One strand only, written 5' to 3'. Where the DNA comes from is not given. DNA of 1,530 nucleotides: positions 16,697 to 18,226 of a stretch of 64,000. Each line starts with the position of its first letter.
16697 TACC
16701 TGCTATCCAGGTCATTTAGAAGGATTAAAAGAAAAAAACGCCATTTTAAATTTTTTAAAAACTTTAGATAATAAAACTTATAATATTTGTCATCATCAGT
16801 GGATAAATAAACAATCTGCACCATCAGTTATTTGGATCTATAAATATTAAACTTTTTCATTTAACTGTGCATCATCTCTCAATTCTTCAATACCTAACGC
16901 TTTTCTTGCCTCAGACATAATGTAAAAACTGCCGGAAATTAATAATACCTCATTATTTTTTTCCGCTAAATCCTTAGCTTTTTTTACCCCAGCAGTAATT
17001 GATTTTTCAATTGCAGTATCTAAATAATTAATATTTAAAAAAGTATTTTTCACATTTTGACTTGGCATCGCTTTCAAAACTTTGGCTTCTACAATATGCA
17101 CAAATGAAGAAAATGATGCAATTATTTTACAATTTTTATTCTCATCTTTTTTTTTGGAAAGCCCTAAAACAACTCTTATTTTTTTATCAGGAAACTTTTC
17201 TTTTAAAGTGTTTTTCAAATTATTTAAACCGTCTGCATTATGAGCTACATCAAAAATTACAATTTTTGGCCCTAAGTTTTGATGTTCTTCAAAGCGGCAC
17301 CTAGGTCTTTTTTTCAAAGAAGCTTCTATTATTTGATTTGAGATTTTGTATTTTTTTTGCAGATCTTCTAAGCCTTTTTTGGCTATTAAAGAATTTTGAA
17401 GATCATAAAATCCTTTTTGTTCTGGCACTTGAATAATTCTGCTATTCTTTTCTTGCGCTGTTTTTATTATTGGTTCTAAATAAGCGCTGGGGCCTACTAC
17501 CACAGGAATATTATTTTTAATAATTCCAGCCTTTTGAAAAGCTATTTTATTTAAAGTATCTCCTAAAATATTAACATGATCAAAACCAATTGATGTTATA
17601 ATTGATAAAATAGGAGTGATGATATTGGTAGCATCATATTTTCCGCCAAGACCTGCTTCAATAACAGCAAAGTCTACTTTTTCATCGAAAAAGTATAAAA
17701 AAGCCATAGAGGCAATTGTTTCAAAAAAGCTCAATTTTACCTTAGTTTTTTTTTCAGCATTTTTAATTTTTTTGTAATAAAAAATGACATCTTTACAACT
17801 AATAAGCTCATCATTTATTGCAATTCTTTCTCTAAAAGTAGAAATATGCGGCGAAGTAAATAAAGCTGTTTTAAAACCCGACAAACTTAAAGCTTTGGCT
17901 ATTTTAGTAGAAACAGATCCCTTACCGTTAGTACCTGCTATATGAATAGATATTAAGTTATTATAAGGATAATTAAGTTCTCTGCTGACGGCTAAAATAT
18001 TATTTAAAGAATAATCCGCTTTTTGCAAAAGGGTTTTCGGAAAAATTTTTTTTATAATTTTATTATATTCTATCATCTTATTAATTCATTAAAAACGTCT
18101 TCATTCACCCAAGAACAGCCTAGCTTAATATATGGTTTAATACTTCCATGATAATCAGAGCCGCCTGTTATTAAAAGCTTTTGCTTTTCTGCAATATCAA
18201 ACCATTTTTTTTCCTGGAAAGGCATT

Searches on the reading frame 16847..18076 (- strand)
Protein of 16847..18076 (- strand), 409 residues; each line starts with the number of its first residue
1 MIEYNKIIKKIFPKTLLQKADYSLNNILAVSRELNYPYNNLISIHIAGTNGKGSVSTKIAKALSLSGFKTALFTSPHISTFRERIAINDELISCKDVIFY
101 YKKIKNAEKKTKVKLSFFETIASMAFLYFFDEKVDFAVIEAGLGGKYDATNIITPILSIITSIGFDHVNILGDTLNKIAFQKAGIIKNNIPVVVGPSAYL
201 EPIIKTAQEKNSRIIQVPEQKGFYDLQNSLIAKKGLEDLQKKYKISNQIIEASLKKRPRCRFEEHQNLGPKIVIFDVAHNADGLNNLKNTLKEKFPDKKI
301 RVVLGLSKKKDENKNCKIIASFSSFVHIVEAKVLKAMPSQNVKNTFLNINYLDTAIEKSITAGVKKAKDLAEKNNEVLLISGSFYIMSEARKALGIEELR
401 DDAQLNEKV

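Call 71: search_protein_families(library=ncbifam, proteins=[window:16847-18076:-], max_evalue=1e-10)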
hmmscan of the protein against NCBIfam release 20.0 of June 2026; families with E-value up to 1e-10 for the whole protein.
window:16847-18076:- (409 aa): 5 families
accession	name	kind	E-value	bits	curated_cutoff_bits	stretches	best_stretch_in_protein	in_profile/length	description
TIGR01499.1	folC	subfamily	2.2e-84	284.2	162.65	2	25-220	2-200/400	bifunctional protein FolC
NF047860.1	Tet-DihydfolSynFolCMyb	equivalog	5.3e-50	170.7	700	1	19-196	41-222/468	bifunctional tetrahydrofolate synthase/dihydrofolate synthase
NF008101.0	PRK10846.1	equivalog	4.6e-39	134.4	360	1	20-219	28-225/422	bifunctional tetrahydrofolate synthase/dihydrofolate synthase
NF001126.0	PRK00139.1-4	equivalog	9.4e-12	44.2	373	0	221-316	294-386/486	UDP-N-acetylmuramoyl-L-alanyl-D-glutamate--2,6-diaminopimelate ligase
TIGR01085.1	murE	subfamily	2.7e-11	43.1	257.3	0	35-110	79-154/472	UDP-N-acetylmuramyl-tripeptide synthetase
